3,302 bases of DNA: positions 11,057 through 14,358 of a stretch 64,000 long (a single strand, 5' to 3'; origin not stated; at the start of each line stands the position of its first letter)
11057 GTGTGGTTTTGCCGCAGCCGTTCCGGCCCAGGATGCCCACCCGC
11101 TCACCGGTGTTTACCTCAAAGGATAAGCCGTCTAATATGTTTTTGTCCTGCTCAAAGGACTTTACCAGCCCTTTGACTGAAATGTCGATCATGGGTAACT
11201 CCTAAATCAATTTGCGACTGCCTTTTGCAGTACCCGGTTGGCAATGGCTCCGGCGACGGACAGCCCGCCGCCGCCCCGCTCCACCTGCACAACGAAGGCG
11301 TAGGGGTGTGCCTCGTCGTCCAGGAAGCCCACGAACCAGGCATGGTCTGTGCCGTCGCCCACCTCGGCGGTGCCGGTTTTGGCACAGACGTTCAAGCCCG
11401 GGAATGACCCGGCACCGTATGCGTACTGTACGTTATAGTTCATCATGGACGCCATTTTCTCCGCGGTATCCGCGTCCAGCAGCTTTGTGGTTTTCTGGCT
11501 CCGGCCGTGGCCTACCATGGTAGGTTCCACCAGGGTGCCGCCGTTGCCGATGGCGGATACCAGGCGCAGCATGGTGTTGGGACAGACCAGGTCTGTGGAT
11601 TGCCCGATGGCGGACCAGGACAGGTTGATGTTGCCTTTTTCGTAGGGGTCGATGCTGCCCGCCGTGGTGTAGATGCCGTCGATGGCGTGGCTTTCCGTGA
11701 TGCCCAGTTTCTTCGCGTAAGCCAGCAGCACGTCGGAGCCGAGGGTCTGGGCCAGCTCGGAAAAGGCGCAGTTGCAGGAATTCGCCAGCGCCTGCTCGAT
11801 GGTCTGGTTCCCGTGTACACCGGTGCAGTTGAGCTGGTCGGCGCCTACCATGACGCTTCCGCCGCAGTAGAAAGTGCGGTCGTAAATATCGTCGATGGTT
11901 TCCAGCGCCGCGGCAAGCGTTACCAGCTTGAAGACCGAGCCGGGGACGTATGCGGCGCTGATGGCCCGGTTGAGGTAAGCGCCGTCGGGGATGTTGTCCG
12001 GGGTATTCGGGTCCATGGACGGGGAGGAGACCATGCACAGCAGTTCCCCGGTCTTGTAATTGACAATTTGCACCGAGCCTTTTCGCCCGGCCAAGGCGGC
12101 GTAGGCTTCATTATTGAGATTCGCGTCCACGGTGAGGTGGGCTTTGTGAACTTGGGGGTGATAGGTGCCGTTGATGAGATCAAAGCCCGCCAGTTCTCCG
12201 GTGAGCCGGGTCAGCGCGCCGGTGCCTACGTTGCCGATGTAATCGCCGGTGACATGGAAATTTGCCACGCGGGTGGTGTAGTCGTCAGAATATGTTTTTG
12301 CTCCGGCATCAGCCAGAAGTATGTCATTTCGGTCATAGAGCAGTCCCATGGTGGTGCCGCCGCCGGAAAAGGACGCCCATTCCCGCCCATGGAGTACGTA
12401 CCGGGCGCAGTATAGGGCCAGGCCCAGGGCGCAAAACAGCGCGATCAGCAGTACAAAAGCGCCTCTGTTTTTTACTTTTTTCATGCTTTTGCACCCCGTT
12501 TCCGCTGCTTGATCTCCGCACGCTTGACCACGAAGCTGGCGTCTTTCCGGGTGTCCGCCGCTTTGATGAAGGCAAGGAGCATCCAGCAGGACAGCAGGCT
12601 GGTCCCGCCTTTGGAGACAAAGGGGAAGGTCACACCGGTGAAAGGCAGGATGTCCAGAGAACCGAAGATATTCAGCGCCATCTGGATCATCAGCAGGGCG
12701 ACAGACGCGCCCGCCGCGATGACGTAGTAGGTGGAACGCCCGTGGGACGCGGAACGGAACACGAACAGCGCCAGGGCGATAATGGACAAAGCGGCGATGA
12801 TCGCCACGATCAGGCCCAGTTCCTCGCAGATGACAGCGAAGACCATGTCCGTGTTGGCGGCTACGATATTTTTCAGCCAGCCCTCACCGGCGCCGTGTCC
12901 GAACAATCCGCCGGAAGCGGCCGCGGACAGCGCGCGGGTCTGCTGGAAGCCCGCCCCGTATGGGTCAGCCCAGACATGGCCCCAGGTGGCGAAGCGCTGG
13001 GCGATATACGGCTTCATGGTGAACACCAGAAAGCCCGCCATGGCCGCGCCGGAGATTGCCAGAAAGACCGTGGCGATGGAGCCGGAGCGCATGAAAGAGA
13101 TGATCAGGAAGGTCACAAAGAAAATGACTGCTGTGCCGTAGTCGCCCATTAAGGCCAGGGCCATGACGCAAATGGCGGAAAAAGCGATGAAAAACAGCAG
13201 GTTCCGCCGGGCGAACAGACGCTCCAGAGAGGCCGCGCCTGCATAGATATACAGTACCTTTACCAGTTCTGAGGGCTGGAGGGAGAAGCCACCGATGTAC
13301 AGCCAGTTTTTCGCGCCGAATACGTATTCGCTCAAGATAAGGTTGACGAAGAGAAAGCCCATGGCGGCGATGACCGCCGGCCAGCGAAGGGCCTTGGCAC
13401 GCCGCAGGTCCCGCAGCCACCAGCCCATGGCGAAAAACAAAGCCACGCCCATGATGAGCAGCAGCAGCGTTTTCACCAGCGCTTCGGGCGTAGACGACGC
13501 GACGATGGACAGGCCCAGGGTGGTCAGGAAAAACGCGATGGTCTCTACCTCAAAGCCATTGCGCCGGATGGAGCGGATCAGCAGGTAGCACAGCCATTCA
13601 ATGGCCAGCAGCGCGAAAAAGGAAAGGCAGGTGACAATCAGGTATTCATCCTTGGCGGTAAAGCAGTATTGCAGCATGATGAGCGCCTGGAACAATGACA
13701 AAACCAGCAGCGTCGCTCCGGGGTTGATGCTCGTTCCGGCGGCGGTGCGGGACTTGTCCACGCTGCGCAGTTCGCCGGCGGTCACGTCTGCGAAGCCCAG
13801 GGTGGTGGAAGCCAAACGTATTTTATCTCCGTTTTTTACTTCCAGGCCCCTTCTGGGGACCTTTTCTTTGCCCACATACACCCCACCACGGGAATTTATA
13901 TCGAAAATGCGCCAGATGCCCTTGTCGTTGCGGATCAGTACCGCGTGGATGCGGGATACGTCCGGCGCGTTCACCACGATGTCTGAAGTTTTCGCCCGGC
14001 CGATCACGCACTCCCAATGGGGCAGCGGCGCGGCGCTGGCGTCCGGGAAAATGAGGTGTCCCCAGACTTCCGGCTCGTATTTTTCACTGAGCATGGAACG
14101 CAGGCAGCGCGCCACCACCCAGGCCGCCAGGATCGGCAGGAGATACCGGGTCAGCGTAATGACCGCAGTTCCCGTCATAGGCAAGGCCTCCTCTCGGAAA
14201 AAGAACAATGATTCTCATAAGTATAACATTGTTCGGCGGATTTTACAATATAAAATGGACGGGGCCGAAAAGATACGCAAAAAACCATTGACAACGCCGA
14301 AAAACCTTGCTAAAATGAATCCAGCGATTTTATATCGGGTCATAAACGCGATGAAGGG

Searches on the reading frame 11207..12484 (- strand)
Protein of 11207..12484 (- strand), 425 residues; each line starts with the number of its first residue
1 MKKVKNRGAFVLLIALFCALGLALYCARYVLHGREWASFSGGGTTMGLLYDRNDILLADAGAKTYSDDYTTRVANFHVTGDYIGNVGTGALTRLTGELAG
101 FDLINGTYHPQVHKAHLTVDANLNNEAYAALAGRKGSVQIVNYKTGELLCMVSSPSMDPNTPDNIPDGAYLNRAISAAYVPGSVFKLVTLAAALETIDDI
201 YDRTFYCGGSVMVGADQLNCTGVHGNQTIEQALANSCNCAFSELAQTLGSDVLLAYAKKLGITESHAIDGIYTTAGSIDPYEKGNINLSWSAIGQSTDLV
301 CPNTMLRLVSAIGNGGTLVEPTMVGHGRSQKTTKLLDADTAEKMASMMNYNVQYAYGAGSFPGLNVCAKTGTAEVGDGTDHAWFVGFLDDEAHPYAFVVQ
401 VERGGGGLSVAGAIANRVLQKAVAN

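Call 83: search_protein_families(library=pfam, proteins=[window:11207-12484:-], max_evalue=0.00001)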
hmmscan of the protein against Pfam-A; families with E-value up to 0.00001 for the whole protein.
window:11207-12484:- (425 aa): 1 family
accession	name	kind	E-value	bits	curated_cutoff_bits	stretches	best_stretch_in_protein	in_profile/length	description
PF00905.27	Transpeptidase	-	7.7e-49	166.9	22.1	1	136-420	1-299/299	Penicillin binding protein transpeptidase domain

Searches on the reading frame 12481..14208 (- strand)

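Call 83: search_protein_families(library=pfam, proteins=[window:12481-14208:-], max_evalue=0.00001)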
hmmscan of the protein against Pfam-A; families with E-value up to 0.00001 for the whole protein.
window:12481-14208:- (575 aa): 3 families
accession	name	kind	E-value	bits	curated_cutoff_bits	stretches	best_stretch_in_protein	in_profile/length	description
PF01098.24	FTSW_RODA_SPOVE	-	1.5e-52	179.2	26.4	1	244-553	38-352/356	Cell cycle protein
PF00498.31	FHA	-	2e-14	54.2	20.7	1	67-132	1-66/67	FHA domain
PF16697.10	Yop-YscD_cpl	-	6.9e-09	36.3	33.2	1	59-141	11-92/94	Inner membrane component of T3SS, cytoplasmic domain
